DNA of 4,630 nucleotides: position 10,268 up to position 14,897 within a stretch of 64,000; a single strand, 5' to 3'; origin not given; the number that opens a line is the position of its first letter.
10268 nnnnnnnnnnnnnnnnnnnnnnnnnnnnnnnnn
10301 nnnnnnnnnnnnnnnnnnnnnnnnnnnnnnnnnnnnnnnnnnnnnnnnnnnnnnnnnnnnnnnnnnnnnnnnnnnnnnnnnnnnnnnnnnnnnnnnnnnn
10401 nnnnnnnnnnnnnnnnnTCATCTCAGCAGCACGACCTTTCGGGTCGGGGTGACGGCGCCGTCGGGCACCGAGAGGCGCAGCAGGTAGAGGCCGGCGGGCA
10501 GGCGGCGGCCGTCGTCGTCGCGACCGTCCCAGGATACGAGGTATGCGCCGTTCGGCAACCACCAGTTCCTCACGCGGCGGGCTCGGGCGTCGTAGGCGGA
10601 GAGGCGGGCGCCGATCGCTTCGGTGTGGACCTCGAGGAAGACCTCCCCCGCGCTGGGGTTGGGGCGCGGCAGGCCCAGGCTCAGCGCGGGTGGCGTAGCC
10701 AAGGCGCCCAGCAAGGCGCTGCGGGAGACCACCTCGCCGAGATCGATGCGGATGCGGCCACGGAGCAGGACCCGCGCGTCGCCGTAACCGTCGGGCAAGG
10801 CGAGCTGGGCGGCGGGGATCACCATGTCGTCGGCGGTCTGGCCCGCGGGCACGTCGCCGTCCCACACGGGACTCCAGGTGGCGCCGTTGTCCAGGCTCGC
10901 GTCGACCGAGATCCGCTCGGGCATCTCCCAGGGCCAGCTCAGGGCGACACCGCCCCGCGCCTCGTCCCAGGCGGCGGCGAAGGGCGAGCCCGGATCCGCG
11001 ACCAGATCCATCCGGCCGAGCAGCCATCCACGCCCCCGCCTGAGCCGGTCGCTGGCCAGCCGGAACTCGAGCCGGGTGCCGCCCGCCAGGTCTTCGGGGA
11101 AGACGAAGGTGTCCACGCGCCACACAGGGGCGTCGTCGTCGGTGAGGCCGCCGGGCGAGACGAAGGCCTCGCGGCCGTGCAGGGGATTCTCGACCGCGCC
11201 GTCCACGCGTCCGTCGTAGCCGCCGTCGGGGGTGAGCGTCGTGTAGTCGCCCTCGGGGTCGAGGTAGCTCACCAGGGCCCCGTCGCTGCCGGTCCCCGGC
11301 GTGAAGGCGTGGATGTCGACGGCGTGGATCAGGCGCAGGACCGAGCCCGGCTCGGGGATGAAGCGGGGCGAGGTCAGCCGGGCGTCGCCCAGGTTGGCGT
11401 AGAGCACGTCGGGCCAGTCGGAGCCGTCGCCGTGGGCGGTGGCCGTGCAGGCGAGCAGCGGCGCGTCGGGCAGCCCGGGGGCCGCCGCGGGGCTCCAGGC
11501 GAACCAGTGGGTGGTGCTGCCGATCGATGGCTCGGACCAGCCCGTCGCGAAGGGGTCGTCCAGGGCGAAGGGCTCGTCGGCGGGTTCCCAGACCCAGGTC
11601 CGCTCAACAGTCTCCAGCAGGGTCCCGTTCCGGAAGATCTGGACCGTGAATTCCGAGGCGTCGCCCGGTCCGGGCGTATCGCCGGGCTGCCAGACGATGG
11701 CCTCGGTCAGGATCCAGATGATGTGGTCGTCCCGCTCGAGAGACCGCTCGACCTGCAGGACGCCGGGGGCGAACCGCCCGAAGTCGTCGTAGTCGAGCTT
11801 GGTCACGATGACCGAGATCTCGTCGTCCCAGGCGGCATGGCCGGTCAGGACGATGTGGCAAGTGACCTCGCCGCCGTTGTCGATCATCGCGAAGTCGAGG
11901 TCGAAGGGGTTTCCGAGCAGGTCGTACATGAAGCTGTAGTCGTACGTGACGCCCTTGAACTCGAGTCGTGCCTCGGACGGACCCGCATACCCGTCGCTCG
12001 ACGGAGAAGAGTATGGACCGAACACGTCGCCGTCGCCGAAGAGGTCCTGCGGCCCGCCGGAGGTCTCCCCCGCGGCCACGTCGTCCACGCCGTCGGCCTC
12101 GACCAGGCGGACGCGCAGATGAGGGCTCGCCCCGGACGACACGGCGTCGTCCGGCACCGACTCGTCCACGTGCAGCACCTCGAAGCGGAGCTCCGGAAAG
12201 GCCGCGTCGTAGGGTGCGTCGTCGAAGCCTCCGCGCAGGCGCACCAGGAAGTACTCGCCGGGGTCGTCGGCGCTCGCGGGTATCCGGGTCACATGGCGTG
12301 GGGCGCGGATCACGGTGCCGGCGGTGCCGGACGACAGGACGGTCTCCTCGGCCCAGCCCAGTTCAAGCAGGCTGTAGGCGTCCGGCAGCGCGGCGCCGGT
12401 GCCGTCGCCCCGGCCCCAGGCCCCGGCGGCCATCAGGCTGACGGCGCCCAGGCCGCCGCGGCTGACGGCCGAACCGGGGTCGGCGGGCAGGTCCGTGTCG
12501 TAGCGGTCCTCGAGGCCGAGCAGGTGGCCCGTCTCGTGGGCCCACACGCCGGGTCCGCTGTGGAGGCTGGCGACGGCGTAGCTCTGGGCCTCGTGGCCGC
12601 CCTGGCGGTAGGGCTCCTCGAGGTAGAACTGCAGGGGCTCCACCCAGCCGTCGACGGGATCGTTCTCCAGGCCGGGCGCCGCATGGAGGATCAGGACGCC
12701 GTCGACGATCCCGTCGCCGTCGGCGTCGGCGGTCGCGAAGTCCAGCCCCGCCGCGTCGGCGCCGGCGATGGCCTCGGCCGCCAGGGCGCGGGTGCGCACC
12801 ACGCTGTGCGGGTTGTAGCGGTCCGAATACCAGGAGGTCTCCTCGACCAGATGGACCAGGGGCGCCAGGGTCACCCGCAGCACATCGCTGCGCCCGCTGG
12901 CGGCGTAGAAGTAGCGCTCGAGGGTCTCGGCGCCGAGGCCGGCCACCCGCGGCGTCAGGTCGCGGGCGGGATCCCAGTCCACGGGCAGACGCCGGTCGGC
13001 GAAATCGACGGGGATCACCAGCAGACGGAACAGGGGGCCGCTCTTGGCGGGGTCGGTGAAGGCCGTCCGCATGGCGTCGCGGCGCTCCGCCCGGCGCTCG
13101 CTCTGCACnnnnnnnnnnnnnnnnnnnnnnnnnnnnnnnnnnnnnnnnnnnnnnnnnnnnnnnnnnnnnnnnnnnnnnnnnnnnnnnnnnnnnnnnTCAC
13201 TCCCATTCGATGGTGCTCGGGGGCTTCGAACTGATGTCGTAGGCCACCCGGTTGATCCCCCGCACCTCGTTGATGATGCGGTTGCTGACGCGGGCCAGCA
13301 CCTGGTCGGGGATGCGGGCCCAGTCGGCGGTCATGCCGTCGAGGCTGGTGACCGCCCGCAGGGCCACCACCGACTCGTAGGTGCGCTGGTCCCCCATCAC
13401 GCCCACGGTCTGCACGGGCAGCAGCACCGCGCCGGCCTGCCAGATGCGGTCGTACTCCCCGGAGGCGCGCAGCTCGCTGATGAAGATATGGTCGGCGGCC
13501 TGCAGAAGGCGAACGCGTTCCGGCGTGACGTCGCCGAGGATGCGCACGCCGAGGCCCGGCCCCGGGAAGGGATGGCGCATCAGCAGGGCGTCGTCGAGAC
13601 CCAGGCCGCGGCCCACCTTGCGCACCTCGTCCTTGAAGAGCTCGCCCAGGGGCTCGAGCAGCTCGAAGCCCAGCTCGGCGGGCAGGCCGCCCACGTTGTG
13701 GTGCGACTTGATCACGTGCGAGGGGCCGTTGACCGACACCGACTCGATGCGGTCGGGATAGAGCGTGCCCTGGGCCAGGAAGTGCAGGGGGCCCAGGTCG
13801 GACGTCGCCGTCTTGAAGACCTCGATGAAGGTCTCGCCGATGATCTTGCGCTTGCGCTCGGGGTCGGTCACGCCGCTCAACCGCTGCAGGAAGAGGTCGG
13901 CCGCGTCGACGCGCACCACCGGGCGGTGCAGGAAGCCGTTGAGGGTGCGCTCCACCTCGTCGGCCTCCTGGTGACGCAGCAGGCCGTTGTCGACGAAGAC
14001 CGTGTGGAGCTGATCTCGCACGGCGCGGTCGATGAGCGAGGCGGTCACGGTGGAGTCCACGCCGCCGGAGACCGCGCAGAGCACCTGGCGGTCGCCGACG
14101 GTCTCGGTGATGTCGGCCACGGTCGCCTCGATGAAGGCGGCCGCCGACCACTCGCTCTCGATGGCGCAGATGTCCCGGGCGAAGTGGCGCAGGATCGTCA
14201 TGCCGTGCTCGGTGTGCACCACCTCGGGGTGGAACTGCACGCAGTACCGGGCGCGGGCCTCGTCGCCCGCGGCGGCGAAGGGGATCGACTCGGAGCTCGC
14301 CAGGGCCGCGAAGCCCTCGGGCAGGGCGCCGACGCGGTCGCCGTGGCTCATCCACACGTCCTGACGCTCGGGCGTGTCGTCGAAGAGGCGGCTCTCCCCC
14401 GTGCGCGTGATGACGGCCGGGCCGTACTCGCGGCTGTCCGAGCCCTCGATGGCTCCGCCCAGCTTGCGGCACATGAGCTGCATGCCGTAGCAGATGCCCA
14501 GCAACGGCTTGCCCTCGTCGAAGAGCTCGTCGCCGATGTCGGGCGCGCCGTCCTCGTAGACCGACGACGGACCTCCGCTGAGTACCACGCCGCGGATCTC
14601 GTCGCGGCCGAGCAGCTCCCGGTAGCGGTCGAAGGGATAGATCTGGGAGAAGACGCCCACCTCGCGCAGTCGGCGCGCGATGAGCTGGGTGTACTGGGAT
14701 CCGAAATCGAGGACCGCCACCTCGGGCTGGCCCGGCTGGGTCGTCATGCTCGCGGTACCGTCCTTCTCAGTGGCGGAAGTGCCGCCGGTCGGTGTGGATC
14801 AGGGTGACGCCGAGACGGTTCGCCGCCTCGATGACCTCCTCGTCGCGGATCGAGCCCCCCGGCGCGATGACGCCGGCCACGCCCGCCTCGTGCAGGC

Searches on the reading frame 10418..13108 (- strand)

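Call 39: search_protein_families(library=pfam, proteins=[window:10418-13108:-], max_evalue=0.001)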
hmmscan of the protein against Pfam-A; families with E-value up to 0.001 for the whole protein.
window:10418-13108:- (896 aa): 2 families
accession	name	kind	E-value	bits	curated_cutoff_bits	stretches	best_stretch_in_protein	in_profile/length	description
PF05547.17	Peptidase_M6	-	8e-07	29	22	1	169-237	209-272/294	Immune inhibitor A peptidase M6, catalytic domain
PF13860.13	FlgD_ig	-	0.0002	21.7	27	1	851-880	42-74/79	FlgD Ig-like domain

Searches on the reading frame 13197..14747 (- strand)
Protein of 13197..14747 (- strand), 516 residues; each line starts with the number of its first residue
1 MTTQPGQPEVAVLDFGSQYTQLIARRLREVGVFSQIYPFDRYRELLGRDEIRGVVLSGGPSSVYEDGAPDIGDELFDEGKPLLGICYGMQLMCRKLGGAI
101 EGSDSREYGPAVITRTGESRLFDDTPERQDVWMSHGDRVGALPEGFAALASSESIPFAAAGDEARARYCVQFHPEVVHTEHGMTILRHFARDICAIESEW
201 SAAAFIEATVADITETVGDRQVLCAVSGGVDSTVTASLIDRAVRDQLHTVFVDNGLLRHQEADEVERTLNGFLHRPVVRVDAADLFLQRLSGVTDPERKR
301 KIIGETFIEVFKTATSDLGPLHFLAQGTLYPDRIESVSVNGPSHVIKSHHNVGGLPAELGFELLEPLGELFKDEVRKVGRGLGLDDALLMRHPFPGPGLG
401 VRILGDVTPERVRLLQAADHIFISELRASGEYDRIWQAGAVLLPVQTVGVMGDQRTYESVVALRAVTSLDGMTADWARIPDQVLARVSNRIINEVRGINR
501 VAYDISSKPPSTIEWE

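Call 39: search_protein_families(library=pfam, proteins=[window:13197-14747:-], max_evalue=0.001)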
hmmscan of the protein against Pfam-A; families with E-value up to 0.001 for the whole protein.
window:13197-14747:- (516 aa): 6 families
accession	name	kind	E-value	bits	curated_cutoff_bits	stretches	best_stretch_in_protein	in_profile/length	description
PF00958.27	GMP_synt_C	-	6.3e-43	145.2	27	1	425-515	2-92/92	GMP synthase C terminal domain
PF00117.34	GATase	-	7.2e-39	133.9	22.8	1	12-191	2-188/190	Glutamine amidotransferase class-I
PF07722.19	Peptidase_C26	-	2.8e-05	24.4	20.5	1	74-175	100-219/219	Peptidase C26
PF02540.23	NAD_synthase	-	5.3e-05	22.9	21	0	208-253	7-53/242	NAD synthase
PF00733.27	Asn_synthase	-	0.00041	20.5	21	1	216-264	14-62/354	Asparagine synthase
PF03054.22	tRNA_Me_trans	-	0.00055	20.1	20.6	0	221-253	2-33/202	tRNA methyl transferase HUP domain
